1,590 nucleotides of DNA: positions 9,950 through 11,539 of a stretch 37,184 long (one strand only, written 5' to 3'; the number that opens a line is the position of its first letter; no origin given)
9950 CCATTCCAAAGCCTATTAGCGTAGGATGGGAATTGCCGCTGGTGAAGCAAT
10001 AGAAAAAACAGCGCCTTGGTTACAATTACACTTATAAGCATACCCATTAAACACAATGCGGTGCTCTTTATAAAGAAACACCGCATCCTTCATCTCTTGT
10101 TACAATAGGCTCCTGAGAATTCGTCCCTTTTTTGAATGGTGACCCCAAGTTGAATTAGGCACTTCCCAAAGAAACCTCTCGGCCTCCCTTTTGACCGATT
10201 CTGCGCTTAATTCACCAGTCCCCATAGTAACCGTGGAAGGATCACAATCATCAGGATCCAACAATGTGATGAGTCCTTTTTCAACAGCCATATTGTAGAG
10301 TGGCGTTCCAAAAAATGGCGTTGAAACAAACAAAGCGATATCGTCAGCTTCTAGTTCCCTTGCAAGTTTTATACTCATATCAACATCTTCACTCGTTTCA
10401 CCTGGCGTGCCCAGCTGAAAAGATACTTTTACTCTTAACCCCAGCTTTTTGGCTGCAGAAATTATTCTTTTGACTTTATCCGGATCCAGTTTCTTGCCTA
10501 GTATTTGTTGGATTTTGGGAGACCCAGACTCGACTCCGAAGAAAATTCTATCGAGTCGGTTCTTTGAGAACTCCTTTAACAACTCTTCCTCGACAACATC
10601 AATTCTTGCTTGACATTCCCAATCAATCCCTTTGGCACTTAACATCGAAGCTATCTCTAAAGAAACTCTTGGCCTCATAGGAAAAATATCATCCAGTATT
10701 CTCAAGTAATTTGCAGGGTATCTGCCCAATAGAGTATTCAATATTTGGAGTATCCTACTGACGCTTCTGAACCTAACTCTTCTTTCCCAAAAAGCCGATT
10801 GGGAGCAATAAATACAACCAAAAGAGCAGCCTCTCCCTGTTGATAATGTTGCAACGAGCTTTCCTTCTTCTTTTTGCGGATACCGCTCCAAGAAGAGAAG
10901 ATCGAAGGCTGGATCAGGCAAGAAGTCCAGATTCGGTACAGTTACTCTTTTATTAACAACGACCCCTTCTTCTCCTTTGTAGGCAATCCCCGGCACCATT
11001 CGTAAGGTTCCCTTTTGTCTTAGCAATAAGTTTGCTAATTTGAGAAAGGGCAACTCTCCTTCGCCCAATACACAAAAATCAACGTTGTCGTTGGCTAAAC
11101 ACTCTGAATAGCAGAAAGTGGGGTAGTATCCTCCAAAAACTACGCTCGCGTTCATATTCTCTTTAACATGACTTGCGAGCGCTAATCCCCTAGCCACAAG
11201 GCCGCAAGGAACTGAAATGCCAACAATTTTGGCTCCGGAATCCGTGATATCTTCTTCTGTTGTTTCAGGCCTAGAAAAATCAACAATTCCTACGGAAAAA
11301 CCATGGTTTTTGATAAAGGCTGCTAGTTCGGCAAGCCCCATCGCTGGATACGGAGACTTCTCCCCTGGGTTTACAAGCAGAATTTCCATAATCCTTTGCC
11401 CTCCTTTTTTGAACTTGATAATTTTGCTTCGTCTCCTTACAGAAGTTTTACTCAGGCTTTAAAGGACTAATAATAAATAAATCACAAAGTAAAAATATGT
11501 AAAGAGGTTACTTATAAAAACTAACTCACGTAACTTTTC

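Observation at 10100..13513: Compact isoprenoid module: class-B radical SAM + prenyl diphosphate synthase + IDI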

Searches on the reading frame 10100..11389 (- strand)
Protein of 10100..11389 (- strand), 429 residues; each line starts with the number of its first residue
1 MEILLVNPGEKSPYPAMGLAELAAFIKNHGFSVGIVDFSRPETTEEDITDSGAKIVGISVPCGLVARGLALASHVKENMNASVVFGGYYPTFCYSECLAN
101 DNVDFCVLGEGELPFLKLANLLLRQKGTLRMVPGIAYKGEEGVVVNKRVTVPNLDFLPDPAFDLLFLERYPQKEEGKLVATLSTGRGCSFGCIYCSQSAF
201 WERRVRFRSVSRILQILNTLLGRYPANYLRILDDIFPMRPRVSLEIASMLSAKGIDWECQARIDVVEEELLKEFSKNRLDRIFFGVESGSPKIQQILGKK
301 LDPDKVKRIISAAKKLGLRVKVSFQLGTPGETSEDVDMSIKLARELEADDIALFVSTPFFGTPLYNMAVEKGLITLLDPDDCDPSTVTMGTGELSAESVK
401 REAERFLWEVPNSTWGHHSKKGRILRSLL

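Call 3: search_protein_families(library=pfam, proteins=[window:10100-11389:-], max_evalue=0.01)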
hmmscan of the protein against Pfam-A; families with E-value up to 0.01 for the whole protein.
window:10100-11389:- (429 aa): 2 families
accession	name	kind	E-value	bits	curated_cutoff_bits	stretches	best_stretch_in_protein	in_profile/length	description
PF04055.27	Radical_SAM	-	1.7e-22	80.8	29.5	1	183-342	2-165/166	Radical SAM superfamily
PF02310.24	B12-binding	-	3e-14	53.4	32.1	1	13-118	11-120/121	B12 binding domain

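Call 4: search_protein_families(library=ncbifam, proteins=[window:10100-11389:-], max_evalue=0.01)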
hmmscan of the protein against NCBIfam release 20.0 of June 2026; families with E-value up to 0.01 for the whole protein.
window:10100-11389:- (429 aa): 37 families (the best 25 are shown)
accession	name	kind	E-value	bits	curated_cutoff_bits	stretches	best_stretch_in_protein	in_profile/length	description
NF050148.1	rSAM_ApyD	equivalog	7.5e-41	140.2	750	1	49-365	71-390/645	RiPP biosynthesis radical SAM protein ApyD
TIGR02026.1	BchE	equivalog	1.7e-31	109.6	481.35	1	15-374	21-393/497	magnesium-protoporphyrin IX monomethyl ester anaerobic oxidative cyclase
TIGR03471.1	HpnJ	equivalog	7.3e-31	107.5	577.6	1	70-378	86-397/472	hopanoid biosynthesis associated radical SAM protein HpnJ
TIGR04014.1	B12_SAM_MJ_0865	equivalog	8.5e-31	107.2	360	2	260-371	250-361/434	methyl-coenzyme M reductase glutamine C-methyltransferase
TIGR04013.1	B12_SAM_MJ_1487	hypoth_equivalog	1.3e-26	93.4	251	2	20-219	14-191/382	TIGR04013 family B12-binding domain/radical SAM domain-containing protein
NF038361.1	rSAM_Sden_1168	equivalog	1.2e-23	83.5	575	1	102-408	198-513/560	Sden_1168 family B12-binding radical SAM P-methyltransferase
TIGR04072.2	rSAM_ladder_B12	equivalog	3.7e-22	78.6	360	1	12-375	12-379/443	lipid biosynthesis B12-binding/radical SAM protein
NF033070.1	rSAM_AprD4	equivalog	3.4e-21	75.7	500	1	151-406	167-426/456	AprD4 family radical SAM diol-dehydratase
TIGR04367.1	HpnR_B12_rSAM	equivalog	1.1e-19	70.3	650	1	17-366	23-371/490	hopanoid C-3 methylase HpnR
NF040542.1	rSAM_RCCLKC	equivalog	2.9e-19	69.5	450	1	21-337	18-341/423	arsinothricin biosynthesis radical SAM protein ArsL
TIGR03975.1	rSAM_ocin_1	subfamily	1.4e-18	66.7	281.85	1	43-345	119-429/606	RiPP maturation radical SAM C-methyltransferase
TIGR04479.1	bcpD_PhpK_rSAM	subfamily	1.2e-17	63.5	600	1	17-349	73-412/504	PhpK family radical SAM P-methyltransferase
NF040546.1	rSAM_CUAEP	equivalog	1e-15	57.4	500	1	15-338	12-333/468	CUAEP/CCAEP-tail radical SAM (seleno)protein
TIGR04190.1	B12_SAM_Ta0216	equivalog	2.3e-15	56.2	500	1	17-347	38-395/554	TIGR04190 family B12-binding domain/radical SAM domain protein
TIGR04295.1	B12_rSAM_oligo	hypoth_equivalog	1.1e-13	50.7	400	1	91-301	112-316/422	TIGR04295 family B12-binding domain-containing radical SAM protein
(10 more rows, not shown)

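Call 9: find_homologous_proteins(query=window:10100-11389:-, max_evalue=1e-10)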
Query window:10100-11389:- (429 aa): 179 proteins with E <= 1e-10 among 8000 candidates; the best 120 are listed.
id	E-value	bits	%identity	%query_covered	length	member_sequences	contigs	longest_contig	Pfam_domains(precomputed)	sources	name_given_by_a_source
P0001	4.3e-287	969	100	100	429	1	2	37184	PF04055.28,PF02310.25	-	-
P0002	8.7e-175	599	59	100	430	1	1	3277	PF04055.28,PF02310.25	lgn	-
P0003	7.1e-174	596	61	100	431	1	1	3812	PF04055.28,PF02310.25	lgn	-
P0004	1.3e-172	592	61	100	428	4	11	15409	PF04055.28,PF02310.25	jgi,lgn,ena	-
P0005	7.2e-172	590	60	100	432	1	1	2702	PF04055.28,PF02310.25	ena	-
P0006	9.2e-171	586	59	100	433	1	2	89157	PF04055.28,PF02310.25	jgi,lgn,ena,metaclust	metaclust:\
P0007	1.1e-170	586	59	100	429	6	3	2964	PF04055.28,PF02310.25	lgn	-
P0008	5.3e-170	584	59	100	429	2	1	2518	PF04055.28,PF02310.25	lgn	-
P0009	5.1e-168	577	58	100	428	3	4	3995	PF04055.28,PF02310.25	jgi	-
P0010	7.8e-141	488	62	81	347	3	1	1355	PF04055.28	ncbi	-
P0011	9.8e-97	342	42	99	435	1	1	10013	PF04055.28,PF02310.25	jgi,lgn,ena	-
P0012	2.1e-53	200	30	89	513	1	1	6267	PF04055.28,PF02310.25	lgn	-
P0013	2.2e-52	196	33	90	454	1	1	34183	PF04055.28,PF13353.12,PF02310.25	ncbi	-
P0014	3.7e-52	195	34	97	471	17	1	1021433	PF04055.28,PF02310.25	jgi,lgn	jgi:anaerobic magnesium-protoporphyrin IX monomethyl ester cyclase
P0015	5.3e-52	195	33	90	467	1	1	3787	PF04055.28,PF02310.25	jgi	-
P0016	5.9e-51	192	35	84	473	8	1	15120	PF04055.28,PF02310.25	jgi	jgi:anaerobic magnesium-protoporphyrin IX monomethyl ester cyclase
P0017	1.5e-50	190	34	88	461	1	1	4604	PF04055.28,PF02310.25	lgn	-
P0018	1.4e-48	184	32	87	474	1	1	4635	PF04055.28,PF02310.25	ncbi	-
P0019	1.4e-48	184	33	97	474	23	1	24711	PF04055.28,PF02310.25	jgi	jgi:magnesium-protoporphyrin IX monomethyl ester (oxidative) cyclase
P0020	4.9e-48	182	30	87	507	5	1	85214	PF04055.28,PF02310.25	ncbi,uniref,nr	ncbi:B12-binding domain-containing radical SAM protein [Desulfatirhabdium butyrativorans]|uniref:B12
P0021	1.1e-47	181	30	100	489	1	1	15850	PF04055.28,PF02310.25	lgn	-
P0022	5.1e-45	172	30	80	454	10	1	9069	PF04055.28,PF02310.25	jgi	jgi:radical SAM superfamily enzyme YgiQ (UPF0313 family)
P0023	5.9e-45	172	31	85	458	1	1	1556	PF04055.28,PF02310.25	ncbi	-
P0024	9.0e-45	171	33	84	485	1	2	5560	PF04055.28,PF02310.25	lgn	-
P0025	2.1e-44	170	32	97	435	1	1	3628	PF04055.28,PF02310.25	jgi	jgi:anaerobic magnesium-protoporphyrin IX monomethyl ester cyclase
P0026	2.4e-44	170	30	84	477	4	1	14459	PF04055.28,PF02310.25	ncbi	-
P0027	2.9e-44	169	31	81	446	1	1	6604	PF04055.28,PF02310.25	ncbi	-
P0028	6.4e-44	168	32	88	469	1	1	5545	PF04055.28,PF02310.25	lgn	-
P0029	5.1e-43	165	32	82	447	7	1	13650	PF04055.28,PF02310.25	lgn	-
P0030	6.4e-43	165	30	82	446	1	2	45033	PF04055.28,PF02310.25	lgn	-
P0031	6.7e-43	165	32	76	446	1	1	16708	PF04055.28,PF02310.25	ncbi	-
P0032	1.9e-42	164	31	91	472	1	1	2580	PF04055.28,PF02310.25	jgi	jgi:radical SAM superfamily enzyme YgiQ (UPF0313 family)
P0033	2.1e-42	163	31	87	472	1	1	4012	PF04055.28,PF02310.25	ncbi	-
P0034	5.7e-42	162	28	93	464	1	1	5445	PF04055.28,PF02310.25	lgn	-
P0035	7.0e-42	162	32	87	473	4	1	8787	PF04055.28,PF02310.25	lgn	-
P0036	2.6e-41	160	33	96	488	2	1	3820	PF04055.28,PF08497.16,PF02310.25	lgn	-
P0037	2.9e-41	160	33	87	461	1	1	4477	PF04055.28,PF02310.25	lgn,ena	-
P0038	1.1e-40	158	32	86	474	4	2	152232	PF04055.28,PF02310.25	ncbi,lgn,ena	-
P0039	2.1e-40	157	30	83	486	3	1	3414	PF04055.28,PF02310.25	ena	-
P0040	2.1e-40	157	29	87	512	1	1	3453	PF04055.28,PF02310.25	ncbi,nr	ncbi:MAG: B12-binding domain-containing radical SAM protein, partial [Nanoarchaeota archaeon]|nr:B12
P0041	9.0e-39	151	31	87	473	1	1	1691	PF04055.28,PF02310.25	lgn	-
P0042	1.3e-38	151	30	82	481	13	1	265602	PF04055.28,PF02310.25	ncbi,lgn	-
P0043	1.7e-38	150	30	84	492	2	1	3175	PF04055.28,PF02310.25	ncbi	-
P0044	2.3e-38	150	28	86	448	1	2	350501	PF04055.28,PF13439.13,PF02310.25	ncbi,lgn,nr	ncbi:MAG: radical SAM protein [Chloroflexi bacterium]|nr:radical SAM protein [Chloroflexota bacteriu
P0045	3.3e-38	150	30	92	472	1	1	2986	PF04055.28,PF02310.25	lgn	-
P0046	3.9e-38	149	32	71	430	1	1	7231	PF04055.28,PF02310.25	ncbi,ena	ncbi:hypothetical protein ES705_18129 [subsurface metagenome]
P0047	5.2e-38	149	31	83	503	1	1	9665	PF04055.28,PF02310.25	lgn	-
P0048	8.0e-38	148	31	87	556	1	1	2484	PF14559.13,PF13431.13,PF04055.28,PF00515.35,PF13432.13,PF13428.13,PF13181.13,PF07719.24,PF02310.25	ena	-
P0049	8.2e-38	148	29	87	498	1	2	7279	PF04055.28,PF02310.25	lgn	-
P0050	4.6e-37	146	30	80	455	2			PF04055.28,PF02310.25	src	-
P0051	6.8e-37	145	27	87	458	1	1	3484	PF04055.28,PF02310.25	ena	-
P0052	9.2e-37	145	27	87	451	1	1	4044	PF04055.28,PF02310.25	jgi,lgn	-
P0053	3.4e-36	143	30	79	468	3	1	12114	PF04055.28,PF02310.25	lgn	-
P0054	3.7e-36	143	31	87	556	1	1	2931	PF14559.13,PF13414.13,PF04055.28,PF00515.35,PF13424.13,PF13432.13,PF13428.13,PF13181.13,PF07719.24,PF02310.25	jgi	jgi:radical SAM superfamily enzyme YgiQ (UPF0313 family)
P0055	4.7e-36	142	30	84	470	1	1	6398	PF04055.28,PF02310.25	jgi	jgi:radical SAM superfamily enzyme YgiQ (UPF0313 family)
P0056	1.2e-35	141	31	85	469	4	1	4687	PF04055.28,PF02310.25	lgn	-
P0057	1.8e-35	141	33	69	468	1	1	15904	PF04055.28,PF02310.25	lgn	-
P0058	1.9e-35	140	27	90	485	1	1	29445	PF04055.28,PF02310.25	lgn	-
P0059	7.5e-35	138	28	84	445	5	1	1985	PF04055.28,PF02310.25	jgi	jgi:radical SAM superfamily enzyme YgiQ (UPF0313 family)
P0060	1.6e-34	137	27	87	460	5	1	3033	PF04055.28,PF02310.25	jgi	jgi:radical SAM superfamily enzyme YgiQ (UPF0313 family)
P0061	3.1e-34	136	29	86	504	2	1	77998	PF04055.28,PF02310.25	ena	-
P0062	1.1e-33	135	29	84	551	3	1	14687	PF04055.28,PF02310.25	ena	-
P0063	2.6e-33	133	29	96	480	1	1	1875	PF04055.28,PF02310.25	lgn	-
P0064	2.8e-33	133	28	84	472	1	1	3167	PF04055.28,PF02310.25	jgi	-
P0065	5.7e-33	132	28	92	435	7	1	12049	PF04055.28,PF02310.25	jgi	-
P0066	1.0e-32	131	30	87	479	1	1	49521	PF04055.28,PF02310.25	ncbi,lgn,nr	ncbi:MAG: B12-binding domain-containing radical SAM protein [Deltaproteobacteria bacterium]|nr:B12-b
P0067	1.4e-32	131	29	77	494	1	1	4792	PF04055.28,PF02310.25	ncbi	ncbi:MAG: B12-binding domain-containing radical SAM protein [Candidatus Zixiibacteriota bacterium]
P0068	2.8e-32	130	30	86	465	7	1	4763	PF04055.28,PF02310.25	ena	-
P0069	2.9e-32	130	28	89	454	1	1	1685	PF04055.28,PF02310.25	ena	-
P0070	3.5e-32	130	28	86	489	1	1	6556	PF04055.28,PF02310.25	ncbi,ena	-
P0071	1.3e-31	128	28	88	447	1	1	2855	PF04055.28,PF02310.25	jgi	-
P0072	2.6e-31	127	29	84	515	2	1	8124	PF04055.28,PF02310.25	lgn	-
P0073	3.0e-31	127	30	86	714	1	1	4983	PF04055.28,PF02310.25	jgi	jgi:radical SAM superfamily enzyme YgiQ (UPF0313 family)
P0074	5.3e-31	126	30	83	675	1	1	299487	PF04055.28,PF02310.25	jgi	jgi:radical SAM superfamily enzyme YgiQ (UPF0313 family)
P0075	9.7e-31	125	28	85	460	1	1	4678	PF04055.28,PF02310.25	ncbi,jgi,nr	ncbi:MAG: B12-binding domain-containing radical SAM protein [Deltaproteobacteria bacterium]|nr:B12-b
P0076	1.2e-30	125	28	87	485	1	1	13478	PF04055.28,PF02310.25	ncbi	ncbi:MAG: radical SAM protein [Candidatus Woesearchaeota archaeon]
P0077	1.9e-30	124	27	85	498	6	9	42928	PF04055.28,PF02310.25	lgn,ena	-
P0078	2.7e-30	123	31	71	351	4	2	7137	PF04055.28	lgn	-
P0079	4.2e-30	123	29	83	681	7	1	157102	PF04055.28,PF02310.25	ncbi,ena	-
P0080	5.1e-30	123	28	85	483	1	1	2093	PF04055.28,PF02310.25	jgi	-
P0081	6.1e-30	122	28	74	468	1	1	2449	PF04055.28,PF02310.25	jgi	jgi:radical SAM superfamily enzyme YgiQ (UPF0313 family)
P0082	8.7e-30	122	28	90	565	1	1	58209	PF14559.13,PF04055.28,PF13428.13,PF02310.25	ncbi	-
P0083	3.3e-29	120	28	85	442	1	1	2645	PF04055.28,PF02310.25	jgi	jgi:anaerobic magnesium-protoporphyrin IX monomethyl ester cyclase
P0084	9.6e-29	118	26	84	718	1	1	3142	PF04055.28,PF02310.25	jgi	jgi:radical SAM superfamily enzyme YgiQ (UPF0313 family)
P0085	1.0e-28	118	28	85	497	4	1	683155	PF04055.28,PF02310.25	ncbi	-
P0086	1.2e-28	118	28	76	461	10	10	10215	PF04055.28,PF02310.25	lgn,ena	-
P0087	1.6e-28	118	26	83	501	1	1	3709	PF04055.28,PF02310.25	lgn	-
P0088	2.8e-28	117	27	84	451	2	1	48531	PF04055.28,PF19864.6,PF02310.25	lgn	-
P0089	4.2e-28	116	26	84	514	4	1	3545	PF04055.28,PF02310.25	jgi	jgi:radical SAM superfamily enzyme YgiQ (UPF0313 family)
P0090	9.8e-28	115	29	82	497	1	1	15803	PF04055.28,PF02310.25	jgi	jgi:anaerobic magnesium-protoporphyrin IX monomethyl ester cyclase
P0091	2.4e-27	114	29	85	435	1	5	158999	PF04055.28,PF02310.25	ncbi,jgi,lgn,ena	-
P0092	5.7e-27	113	26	94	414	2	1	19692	PF04055.28,PF02310.25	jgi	-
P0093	7.8e-27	112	27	87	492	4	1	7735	PF04055.28,PF02310.25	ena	-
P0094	1.3e-26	111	31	77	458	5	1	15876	PF04055.28,PF02310.25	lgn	-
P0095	1.6e-26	111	29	67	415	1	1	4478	PF04055.28,PF02310.25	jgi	jgi:radical SAM superfamily enzyme YgiQ (UPF0313 family)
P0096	2.2e-26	111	30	67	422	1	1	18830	PF04055.28,PF02310.25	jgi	jgi:radical SAM superfamily enzyme YgiQ (UPF0313 family)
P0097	2.6e-26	110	30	70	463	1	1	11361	PF04055.28,PF02310.25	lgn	-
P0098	9.1e-26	109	27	87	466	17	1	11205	PF04055.28,PF02310.25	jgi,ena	jgi:radical SAM superfamily enzyme YgiQ (UPF0313 family)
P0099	1.1e-25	108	27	86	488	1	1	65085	PF04055.28,PF02310.25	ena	-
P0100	1.6e-25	108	28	76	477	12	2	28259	PF04055.28,PF02310.25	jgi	-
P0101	5.7e-25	106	27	84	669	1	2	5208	PF14559.13,PF13431.13,PF23914.2,PF13414.13,PF04055.28,PF00515.35,PF13424.13,PF13428.13,PF13181.13,PF07719.24,PF02310.25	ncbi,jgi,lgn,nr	ncbi:TPA: hypothetical protein DDW35_07990 [Candidatus Sumerlaeota bacterium]|jgi:anaerobic magnesiu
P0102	1.4e-24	105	27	82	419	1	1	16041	PF04055.28,PF02310.25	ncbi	-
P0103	1.6e-24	104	27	85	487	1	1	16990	PF04055.28,PF02310.25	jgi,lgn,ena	-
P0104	1.3e-23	101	29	82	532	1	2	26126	PF04055.28,PF02310.25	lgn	-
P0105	5.9e-23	99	25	85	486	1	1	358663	PF04055.28,PF02310.25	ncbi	-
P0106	1.7e-22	98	28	77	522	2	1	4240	PF04055.28,PF02310.25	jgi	jgi:anaerobic magnesium-protoporphyrin IX monomethyl ester cyclase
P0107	2.0e-22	98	26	76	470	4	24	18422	PF04055.28,PF02310.25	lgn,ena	-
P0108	2.4e-22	97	27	83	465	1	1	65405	PF04055.28,PF02310.25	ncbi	-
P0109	2.8e-22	97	28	82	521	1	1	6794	PF04055.28,PF02310.25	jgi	jgi:radical SAM superfamily enzyme YgiQ (UPF0313 family)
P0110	3.1e-22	97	26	84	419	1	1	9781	PF04055.28,PF02310.25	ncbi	-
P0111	5.9e-22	96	28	84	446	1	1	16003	PF04055.28,PF02310.25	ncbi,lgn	ncbi:MAG: radical SAM protein [Methanospirillum sp.]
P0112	7.5e-22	96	28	82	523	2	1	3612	PF04055.28,PF02310.25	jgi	-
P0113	1.8e-21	94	29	87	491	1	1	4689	PF04055.28,PF02310.25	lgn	-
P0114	2.5e-21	94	27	76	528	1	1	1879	PF04055.28,PF02310.25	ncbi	-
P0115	3.2e-21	94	28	87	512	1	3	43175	PF04055.28,PF02310.25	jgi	-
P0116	4.7e-21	93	26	83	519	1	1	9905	PF04055.28,PF02310.25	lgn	-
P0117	5.5e-21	93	25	84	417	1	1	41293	PF04055.28,PF02310.25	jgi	-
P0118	6.9e-21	92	28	79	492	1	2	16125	PF04055.28,PF02310.25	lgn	-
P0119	9.2e-21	92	27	83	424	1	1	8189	PF04055.28,PF02310.25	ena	-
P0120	2.1e-20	91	26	91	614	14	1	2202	PF04055.28,PF02310.25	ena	-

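Call 10: find_encoding_contigs(protein=P0006, flank=10000, max_places=3)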
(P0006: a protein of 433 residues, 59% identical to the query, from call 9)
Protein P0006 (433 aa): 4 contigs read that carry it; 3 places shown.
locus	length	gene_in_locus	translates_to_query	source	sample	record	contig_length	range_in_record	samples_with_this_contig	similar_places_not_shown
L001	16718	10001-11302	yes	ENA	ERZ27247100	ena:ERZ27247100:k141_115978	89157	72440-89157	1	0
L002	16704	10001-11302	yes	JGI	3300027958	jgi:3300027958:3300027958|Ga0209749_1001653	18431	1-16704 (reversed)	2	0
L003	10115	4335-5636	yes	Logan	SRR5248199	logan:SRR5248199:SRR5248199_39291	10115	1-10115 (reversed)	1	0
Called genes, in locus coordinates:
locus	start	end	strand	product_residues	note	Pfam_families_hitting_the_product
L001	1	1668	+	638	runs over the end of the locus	PF00456:Transketolase_N, PF13292:DXP_synthase_N (faint), PF02779:Transket_pyr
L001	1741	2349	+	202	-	PF03358:FMN_red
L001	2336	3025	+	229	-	PF12146:Hydrolase_4 (weak), PF20408:Abhydrolase_11, PF00561:Abhydrolase_1 (faint)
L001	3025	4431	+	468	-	-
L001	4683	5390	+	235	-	PF13529:Peptidase_C39_2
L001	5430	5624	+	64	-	-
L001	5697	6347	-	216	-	-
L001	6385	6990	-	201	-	-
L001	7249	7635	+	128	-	PF02452:PemK_toxin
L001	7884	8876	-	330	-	PF00293:NUDIX, PF14815:NUDIX_4 (faint), PF00293:NUDIX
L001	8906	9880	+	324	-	PF00348:polyprenyl_synt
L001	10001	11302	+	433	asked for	PF02310:B12-binding, PF04055:Radical_SAM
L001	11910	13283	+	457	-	PF04055:Radical_SAM, PF13353:Fer4_12 (weak)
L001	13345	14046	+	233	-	-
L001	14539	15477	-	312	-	PF13565:HTH_32 (weak), PF00665:rve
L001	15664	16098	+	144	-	-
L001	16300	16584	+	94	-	-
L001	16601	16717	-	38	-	?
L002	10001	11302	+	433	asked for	PF02310:B12-binding, PF04055:Radical_SAM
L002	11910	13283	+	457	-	PF04055:Radical_SAM, PF13353:Fer4_12 (weak)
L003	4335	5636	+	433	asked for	PF02310:B12-binding, PF04055:Radical_SAM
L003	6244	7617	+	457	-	PF04055:Radical_SAM, PF13353:Fer4_12 (weak)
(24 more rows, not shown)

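Call 11: find_encoding_contigs(protein=P0004, flank=10000, max_places=4)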
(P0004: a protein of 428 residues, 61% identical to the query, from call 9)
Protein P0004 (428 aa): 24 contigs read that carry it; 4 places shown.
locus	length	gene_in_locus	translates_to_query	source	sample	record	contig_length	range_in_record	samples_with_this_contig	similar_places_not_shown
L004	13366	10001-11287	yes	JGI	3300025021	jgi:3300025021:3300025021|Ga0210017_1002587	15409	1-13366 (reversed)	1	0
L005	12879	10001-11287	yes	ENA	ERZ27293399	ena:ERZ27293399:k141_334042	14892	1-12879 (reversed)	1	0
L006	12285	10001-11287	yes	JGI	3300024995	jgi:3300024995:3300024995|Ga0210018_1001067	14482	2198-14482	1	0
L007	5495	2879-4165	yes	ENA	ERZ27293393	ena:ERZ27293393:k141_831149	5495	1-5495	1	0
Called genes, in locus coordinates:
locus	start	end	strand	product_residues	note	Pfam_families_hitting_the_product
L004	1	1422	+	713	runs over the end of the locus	PF09364:XFP_N, PF03894:XFP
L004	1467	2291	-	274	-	PF13489:Methyltransf_23, PF00398:RrnaAD, PF01209:Ubie_methyltran (weak), PF05175:MTS (weak), PF13847:Methyltransf_31, PF08241:Methyltransf_11, PF08242:Methyltransf_12, PF13649:Methyltransf_25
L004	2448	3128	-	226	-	PF15609:PRTase_2, PF00156:Pribosyltran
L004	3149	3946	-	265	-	-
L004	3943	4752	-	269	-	PF00398:RrnaAD (weak), PF01209:Ubie_methyltran (weak), PF13489:Methyltransf_23 (weak), PF05175:MTS (weak), PF13847:Methyltransf_31 (weak), PF08241:Methyltransf_11, PF08242:Methyltransf_12, PF13649:Methyltransf_25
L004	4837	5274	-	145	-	-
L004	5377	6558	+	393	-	PF04055:Radical_SAM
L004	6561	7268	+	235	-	PF00702:Hydrolase, PF13419:HAD_2, PF13242:Hydrolase_like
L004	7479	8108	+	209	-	-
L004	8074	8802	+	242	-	PF08843:AbiEii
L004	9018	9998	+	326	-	PF00348:polyprenyl_synt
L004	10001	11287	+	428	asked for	PF02310:B12-binding, PF04055:Radical_SAM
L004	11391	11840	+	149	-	PF00293:NUDIX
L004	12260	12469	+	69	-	PF14076:DUF4258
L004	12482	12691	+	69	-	PF10049:DUF2283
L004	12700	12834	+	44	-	-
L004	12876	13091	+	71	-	-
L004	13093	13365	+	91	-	?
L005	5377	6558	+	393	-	PF04055:Radical_SAM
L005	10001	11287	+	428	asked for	PF02310:B12-binding, PF04055:Radical_SAM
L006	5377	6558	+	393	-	PF04055:Radical_SAM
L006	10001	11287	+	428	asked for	PF02310:B12-binding, PF04055:Radical_SAM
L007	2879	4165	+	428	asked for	PF02310:B12-binding, PF04055:Radical_SAM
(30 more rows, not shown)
